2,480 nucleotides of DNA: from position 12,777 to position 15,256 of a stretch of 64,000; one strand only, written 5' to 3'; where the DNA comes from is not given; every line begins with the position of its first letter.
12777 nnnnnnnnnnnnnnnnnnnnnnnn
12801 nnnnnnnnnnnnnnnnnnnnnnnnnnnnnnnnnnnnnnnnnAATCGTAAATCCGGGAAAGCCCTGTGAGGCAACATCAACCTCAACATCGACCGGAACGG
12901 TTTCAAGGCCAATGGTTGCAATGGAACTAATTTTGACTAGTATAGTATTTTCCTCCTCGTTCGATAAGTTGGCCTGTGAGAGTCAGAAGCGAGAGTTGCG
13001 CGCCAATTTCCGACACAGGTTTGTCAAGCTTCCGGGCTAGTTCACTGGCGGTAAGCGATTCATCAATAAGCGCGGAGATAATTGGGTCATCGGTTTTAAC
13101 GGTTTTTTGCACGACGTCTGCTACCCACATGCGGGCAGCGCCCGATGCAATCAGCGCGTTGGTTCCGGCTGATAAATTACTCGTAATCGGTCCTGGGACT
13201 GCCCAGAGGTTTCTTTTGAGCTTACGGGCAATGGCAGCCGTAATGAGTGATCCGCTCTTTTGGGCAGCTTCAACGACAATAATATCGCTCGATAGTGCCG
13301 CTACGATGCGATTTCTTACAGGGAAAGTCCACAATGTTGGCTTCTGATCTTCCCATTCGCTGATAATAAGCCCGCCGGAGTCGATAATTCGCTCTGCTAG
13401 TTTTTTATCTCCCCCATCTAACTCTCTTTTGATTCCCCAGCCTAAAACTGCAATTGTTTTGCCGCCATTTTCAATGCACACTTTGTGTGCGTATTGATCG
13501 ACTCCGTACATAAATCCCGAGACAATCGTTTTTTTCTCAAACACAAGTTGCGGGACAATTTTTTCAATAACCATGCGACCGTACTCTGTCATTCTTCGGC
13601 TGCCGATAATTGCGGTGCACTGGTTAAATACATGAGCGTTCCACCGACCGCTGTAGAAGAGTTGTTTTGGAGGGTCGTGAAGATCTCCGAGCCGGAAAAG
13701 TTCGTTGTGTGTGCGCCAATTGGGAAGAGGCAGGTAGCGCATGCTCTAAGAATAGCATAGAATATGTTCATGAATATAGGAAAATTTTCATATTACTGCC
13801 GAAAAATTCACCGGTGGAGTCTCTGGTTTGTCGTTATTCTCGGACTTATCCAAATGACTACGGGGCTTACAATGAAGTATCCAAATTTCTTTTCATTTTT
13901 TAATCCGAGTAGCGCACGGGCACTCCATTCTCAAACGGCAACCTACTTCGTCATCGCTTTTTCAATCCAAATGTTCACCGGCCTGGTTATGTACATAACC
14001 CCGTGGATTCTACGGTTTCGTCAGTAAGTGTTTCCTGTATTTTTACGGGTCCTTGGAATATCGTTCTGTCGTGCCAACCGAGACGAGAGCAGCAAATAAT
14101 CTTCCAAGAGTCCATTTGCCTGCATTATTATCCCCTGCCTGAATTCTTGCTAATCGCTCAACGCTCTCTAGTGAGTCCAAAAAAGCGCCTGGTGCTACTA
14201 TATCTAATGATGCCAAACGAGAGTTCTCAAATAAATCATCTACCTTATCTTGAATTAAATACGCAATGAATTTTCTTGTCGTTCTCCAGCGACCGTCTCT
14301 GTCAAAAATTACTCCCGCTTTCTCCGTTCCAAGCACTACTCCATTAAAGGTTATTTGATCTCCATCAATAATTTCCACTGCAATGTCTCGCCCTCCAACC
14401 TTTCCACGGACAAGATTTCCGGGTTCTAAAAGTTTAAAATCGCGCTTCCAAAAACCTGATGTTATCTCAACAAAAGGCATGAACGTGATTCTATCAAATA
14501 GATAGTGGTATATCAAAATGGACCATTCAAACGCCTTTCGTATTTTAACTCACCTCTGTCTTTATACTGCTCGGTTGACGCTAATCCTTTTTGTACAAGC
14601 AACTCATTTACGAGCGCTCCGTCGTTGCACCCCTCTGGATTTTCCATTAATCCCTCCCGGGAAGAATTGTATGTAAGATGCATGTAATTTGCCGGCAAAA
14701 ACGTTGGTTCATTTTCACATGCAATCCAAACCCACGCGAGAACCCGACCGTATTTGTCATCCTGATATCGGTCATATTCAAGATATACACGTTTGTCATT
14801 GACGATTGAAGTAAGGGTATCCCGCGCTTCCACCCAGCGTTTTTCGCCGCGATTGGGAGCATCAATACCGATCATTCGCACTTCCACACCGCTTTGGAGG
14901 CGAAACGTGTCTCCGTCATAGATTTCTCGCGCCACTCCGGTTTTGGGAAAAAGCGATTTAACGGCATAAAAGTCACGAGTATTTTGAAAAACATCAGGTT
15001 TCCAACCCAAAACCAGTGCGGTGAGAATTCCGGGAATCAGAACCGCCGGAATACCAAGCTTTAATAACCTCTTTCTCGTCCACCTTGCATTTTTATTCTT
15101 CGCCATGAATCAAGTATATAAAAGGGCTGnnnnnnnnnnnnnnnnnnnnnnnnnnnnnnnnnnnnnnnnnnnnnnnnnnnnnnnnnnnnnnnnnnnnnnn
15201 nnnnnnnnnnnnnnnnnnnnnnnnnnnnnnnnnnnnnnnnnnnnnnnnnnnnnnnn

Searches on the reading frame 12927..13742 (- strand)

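Call 10: search_protein_families(library=pfam, proteins=[window:12927-13742:-], max_evalue=0.01)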
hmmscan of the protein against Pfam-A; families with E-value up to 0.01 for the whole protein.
window:12927-13742:- (271 aa): 3 families
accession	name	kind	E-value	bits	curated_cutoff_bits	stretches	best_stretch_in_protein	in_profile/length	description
PF02481.21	DNA_processg_A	-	2.8e-59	200.3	29.6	1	18-204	21-209/212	DNA recombination-mediator protein A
PF12840.13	HTH_20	-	0.0016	18.8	27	1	221-254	9-43/51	Helix-turn-helix domain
PF01022.26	HTH_5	-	0.0022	18.3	22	1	221-253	7-39/47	Bacterial regulatory protein, arsR family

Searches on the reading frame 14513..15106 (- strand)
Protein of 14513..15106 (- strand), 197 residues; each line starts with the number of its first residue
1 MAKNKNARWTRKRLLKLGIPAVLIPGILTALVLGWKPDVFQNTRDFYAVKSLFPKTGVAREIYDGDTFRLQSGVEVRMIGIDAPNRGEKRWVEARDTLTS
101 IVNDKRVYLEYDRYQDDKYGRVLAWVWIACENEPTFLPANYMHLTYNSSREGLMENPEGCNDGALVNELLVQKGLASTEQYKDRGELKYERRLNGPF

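Call 10: search_protein_families(library=pfam, proteins=[window:14513-15106:-], max_evalue=0.01)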
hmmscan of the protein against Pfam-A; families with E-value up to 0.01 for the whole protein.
window:14513-15106:- (197 aa): 1 family
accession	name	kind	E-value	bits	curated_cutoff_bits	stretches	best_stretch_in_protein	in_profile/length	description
PF00565.23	SNase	-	4e-09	37.3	21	1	76-185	2-84/107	Staphylococcal nuclease homologue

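Call 50: search_protein_families(library=phrogs, proteins=[window:14513-15106:-], max_evalue=0.01)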
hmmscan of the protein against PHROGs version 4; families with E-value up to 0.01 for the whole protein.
window:14513-15106:- (197 aa): 3 families
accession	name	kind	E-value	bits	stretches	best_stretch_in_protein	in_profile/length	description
phrog_20876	-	DNA, RNA and nucleotide metabolism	7.5e-13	49.2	1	58-133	170-247/395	nuclease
phrog_452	-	DNA, RNA and nucleotide metabolism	5.9e-12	46.8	1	62-129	76-158/201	endonuclease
phrog_18798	-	unknown function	4.4e-06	28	1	56-126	6-83/124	-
